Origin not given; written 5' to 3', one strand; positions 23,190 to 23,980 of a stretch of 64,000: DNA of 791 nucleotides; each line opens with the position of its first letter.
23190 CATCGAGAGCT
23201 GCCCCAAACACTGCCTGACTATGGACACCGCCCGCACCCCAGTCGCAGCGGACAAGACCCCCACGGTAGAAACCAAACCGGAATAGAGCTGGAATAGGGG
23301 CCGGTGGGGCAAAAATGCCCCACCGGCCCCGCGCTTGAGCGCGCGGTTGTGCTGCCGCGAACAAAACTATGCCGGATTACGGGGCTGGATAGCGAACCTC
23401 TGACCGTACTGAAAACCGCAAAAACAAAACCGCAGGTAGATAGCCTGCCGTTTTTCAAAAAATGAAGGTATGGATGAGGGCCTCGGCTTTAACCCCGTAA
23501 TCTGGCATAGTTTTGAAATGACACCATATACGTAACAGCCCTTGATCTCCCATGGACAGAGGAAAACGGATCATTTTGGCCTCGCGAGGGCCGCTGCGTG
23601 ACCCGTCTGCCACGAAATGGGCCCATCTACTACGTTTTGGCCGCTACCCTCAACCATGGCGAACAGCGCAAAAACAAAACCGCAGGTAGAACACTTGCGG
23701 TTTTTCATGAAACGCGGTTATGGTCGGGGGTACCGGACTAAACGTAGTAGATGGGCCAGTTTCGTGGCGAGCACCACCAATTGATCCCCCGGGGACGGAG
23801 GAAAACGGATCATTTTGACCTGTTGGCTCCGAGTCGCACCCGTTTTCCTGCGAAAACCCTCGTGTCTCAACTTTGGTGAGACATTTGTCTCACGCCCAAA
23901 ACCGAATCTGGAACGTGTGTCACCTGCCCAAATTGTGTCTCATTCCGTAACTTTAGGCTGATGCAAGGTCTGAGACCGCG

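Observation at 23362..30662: Five 154-160-bp nested-palindrome (MITE/Correia-like) elements in two terminal-repeat subfamilies bracket the 6-kb adhesin gene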

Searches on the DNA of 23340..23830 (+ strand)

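Call 64: search_dna_similar(query=window:23340-23830:+, collection=plasmids, mode=distant, max_evalue=0.001)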
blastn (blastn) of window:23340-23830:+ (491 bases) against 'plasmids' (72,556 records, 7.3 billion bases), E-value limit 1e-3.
Records with a match: 4; places in all: 8; records where one place covers at least 80% of the query: 1.
Best place of each record, by identity: >=99% 2; 60-80% 2.
By first word of the organism name: Collinsella 4.
By predicted mobility (MOB-suite, as given by PLSDB): non-mobilizable 4.
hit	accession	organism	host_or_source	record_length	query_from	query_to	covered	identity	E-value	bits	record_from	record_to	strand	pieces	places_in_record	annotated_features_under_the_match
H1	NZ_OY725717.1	Collinsella aerofaciens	-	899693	26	477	90%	71.5%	3e-34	205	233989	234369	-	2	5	none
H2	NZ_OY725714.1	Collinsella aerofaciens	-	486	23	101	16%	74.7%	2e-4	54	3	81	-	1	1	record has no annotation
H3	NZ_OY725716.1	Collinsella aerofaciens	-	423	23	50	6%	100.0%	9e-4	52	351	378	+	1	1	record has no annotation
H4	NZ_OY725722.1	Collinsella aerofaciens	-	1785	23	50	6%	100.0%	9e-4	52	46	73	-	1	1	none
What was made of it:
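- On Bacterial MITE: Five places occur in a 0.9-Mb replicon (call 64).
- Closest known: Correia elements. Different: Here the palindrome runs almost to the centre, no duplication was found, and copy number is low: about 5 places per 0.9 Mb (call 64).
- Five places occur in a 0.9-Mb replicon of a finished C. aerofaciens assembly (call 64). Tiny unplaced contigs ending in the element in a finished assembly (call 64).
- Tried and rejected: The BLAST count of places (call 64) was used instead.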

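Call 65: search_dna_similar(query=window:23340-23830:+, collection=phages, mode=distant, max_evalue=0.001)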
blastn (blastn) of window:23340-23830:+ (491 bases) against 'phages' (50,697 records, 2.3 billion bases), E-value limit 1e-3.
No match.
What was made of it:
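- Tried and rejected: Phage or plasmid origin: there is no phage match (call 65).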

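Call 68: get_annotated_region(hit=H1, flank=2500)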
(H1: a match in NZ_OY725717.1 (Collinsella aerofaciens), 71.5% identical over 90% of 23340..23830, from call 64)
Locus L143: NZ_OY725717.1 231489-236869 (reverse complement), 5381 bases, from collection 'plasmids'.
description: Collinsella aerofaciens strain Collinsella aerofaciens TSDC17.2-1.1 plasmid 6, complete sequence
organism: Collinsella aerofaciens (NCBI taxid 74426)
taxonomy: Bacteria; Actinomycetota; Coriobacteriia; Coriobacteriales; Coriobacteriaceae; Collinsella; Collinsella aerofaciens
host: -; source: -; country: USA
typing (MOB-suite, as given by PLSDB): non-mobilizable
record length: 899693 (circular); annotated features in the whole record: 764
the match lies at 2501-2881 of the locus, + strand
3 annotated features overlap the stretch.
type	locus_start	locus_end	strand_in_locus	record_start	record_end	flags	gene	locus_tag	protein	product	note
CDS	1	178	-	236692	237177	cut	-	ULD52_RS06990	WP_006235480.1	CarD family transcriptional regulator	-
CDS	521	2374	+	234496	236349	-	argS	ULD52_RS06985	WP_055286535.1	arginine--tRNA ligase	GO:0006420 - arginyl-tRNA aminoacylation [Evidence IEA]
CDS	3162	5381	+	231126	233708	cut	rho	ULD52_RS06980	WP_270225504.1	transcription termination factor Rho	GO:0006353 - DNA-templated transcription termination [Evidence IEA]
